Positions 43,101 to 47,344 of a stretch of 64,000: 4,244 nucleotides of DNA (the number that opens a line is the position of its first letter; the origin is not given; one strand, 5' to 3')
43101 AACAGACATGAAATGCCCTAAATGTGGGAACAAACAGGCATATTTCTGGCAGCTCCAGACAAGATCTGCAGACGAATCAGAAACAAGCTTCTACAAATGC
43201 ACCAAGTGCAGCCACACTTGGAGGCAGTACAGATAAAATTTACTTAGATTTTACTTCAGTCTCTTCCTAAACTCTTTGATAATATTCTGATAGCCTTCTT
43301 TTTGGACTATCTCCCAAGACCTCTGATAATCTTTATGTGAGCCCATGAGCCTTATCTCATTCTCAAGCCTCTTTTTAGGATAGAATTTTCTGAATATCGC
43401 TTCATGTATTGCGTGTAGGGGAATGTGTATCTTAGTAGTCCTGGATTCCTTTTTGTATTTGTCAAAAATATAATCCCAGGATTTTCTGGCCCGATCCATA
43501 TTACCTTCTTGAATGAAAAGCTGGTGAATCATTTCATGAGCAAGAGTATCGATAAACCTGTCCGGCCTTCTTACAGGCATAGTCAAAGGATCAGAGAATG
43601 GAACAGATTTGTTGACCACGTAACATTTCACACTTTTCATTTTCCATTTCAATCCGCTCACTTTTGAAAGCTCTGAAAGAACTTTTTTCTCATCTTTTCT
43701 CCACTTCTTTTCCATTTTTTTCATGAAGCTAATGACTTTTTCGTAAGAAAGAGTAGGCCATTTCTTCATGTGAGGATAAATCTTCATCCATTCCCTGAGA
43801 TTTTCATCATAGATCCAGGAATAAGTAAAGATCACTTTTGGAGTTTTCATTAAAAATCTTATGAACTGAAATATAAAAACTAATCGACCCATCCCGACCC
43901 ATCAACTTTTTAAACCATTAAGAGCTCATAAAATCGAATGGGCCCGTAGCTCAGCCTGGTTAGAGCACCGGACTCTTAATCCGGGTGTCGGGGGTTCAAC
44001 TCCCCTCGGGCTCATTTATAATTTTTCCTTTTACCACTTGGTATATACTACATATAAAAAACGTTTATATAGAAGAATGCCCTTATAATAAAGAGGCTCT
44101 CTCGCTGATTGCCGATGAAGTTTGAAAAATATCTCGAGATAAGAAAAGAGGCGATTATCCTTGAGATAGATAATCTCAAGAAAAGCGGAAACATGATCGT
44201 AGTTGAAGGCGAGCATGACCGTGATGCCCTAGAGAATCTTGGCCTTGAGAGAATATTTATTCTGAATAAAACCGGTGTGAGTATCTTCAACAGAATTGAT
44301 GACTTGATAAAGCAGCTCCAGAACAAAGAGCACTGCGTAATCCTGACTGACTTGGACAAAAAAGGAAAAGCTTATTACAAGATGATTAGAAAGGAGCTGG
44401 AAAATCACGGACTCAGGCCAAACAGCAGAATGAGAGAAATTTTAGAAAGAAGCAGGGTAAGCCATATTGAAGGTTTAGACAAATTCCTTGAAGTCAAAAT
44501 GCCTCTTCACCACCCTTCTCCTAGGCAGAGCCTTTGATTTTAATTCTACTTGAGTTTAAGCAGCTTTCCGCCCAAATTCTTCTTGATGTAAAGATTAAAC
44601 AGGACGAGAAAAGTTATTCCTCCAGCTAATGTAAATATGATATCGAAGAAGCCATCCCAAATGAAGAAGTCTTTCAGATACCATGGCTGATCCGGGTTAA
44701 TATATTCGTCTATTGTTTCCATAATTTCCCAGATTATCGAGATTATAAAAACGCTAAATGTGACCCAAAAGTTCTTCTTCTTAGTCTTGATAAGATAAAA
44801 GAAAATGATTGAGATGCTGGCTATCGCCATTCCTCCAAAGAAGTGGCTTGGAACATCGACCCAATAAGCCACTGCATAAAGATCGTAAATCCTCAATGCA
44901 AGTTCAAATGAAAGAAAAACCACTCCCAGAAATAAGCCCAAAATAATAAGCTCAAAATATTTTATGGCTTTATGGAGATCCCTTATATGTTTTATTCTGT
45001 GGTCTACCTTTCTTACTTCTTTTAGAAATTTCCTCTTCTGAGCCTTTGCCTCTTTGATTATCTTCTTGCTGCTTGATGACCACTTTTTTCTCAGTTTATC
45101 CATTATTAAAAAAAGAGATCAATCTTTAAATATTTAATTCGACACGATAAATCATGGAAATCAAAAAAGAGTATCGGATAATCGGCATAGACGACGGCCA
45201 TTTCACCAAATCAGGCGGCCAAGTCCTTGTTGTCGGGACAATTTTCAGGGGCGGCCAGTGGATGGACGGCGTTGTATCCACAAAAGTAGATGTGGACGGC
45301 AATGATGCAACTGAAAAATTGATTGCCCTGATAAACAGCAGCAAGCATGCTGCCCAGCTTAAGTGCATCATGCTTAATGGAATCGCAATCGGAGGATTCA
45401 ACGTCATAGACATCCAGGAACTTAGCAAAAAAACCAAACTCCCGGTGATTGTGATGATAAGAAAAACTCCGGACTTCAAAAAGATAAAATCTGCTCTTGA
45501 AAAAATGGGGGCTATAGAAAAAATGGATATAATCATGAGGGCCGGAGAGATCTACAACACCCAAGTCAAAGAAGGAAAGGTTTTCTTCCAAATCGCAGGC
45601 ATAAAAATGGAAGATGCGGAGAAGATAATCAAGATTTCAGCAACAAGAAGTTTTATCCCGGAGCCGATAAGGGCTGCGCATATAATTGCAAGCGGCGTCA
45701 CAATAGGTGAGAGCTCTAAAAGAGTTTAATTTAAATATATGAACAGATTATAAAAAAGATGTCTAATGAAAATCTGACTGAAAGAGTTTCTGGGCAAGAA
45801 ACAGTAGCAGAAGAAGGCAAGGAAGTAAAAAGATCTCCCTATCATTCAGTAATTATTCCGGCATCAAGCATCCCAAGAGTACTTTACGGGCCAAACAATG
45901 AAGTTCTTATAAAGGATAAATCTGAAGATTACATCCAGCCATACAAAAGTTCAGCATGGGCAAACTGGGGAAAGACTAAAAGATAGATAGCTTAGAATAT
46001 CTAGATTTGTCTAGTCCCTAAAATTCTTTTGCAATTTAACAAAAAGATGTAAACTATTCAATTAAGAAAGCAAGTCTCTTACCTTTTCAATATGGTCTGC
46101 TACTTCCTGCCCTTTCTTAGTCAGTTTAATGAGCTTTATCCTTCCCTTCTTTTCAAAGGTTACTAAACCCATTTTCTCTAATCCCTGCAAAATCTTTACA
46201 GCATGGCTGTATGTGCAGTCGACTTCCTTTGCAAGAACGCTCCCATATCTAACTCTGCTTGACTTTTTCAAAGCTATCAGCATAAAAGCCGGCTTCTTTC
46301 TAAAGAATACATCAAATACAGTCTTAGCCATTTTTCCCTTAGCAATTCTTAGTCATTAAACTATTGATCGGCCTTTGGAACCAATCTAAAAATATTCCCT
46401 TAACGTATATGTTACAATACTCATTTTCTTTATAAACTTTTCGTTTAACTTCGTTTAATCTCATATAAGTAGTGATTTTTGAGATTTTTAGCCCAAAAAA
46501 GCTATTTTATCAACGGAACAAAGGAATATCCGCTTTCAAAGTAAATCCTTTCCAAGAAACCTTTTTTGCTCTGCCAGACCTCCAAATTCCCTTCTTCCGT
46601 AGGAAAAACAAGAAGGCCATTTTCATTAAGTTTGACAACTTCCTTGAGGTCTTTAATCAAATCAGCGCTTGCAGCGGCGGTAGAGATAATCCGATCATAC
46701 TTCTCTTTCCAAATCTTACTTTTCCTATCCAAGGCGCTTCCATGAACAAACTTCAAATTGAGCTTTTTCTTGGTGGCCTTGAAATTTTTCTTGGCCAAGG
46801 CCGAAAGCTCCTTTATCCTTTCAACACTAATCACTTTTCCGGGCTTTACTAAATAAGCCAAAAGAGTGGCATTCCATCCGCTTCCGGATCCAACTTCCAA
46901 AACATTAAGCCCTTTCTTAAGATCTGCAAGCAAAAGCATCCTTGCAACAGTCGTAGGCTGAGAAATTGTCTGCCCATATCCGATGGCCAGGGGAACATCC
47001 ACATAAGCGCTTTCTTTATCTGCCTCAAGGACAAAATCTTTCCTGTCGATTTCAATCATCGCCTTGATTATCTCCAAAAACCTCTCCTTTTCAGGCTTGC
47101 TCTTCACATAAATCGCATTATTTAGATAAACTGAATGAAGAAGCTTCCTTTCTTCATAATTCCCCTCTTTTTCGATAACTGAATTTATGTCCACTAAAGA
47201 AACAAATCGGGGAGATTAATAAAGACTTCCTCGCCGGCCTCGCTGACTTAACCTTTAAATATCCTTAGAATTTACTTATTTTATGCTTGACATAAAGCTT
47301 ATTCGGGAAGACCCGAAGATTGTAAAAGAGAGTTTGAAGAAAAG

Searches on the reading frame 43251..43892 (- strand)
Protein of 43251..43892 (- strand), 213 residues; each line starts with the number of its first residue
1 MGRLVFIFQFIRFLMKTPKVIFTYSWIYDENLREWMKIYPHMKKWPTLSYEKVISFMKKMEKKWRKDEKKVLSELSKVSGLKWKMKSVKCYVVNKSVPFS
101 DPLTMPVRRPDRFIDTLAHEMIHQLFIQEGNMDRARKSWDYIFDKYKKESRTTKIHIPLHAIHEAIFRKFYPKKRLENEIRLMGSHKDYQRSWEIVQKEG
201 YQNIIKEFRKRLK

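Call 55: search_protein_families(library=pfam, proteins=[window:43251-43892:-], max_evalue=0.001)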
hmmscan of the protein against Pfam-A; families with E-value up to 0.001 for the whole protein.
window:43251-43892:- (213 aa): 2 families
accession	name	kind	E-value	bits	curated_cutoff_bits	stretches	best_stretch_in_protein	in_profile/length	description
PF09185.15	DUF1948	-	0.0002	21.7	25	1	5-85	12-89/140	Domain of unknown function (DUF1948)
PF10263.15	SprT-like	-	0.00038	20.7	25.6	1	89-134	35-83/108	SprT-like family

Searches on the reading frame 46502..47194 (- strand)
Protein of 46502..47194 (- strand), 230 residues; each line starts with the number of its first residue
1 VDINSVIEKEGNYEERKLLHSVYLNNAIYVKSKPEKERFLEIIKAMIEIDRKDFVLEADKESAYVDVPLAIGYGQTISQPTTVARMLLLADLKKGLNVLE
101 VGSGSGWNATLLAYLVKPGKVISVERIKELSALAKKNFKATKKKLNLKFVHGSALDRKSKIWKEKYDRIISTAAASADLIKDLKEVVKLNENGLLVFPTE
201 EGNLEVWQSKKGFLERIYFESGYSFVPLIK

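Call 55: search_protein_families(library=pfam, proteins=[window:46502-47194:-], max_evalue=0.001)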
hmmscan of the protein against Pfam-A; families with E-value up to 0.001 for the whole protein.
window:46502-47194:- (230 aa): 8 families
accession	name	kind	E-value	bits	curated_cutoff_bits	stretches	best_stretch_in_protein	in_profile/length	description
PF01135.25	PCMT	-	2.6e-34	119.3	20.3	1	41-211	20-186/210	Protein-L-isoaspartate(D-aspartate) O-methyltransferase (PCMT)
PF13847.12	Methyltransf_31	-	7.3e-11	42.4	27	1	93-196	2-108/145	Methyltransferase domain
PF13649.12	Methyltransf_25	-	4.8e-07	30.8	27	1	98-175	1-74/97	Methyltransferase domain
PF00398.26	RrnaAD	-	0.00015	21.4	24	1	78-155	14-86/263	Ribosomal RNA adenine dimethylase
PF08241.18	Methyltransf_11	-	0.00018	22.5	21.2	1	99-175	1-70/95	Methyltransferase domain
PF01596.23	Methyltransf_3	-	0.00047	20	22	1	88-170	38-125/204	O-methyltransferase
PF13489.12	Methyltransf_23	-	0.00074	19.7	27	0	87-142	15-61/164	Methyltransferase domain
PF10294.15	Methyltransf_16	-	0.0009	19.5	21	0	93-180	45-140/174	Lysine methyltransferase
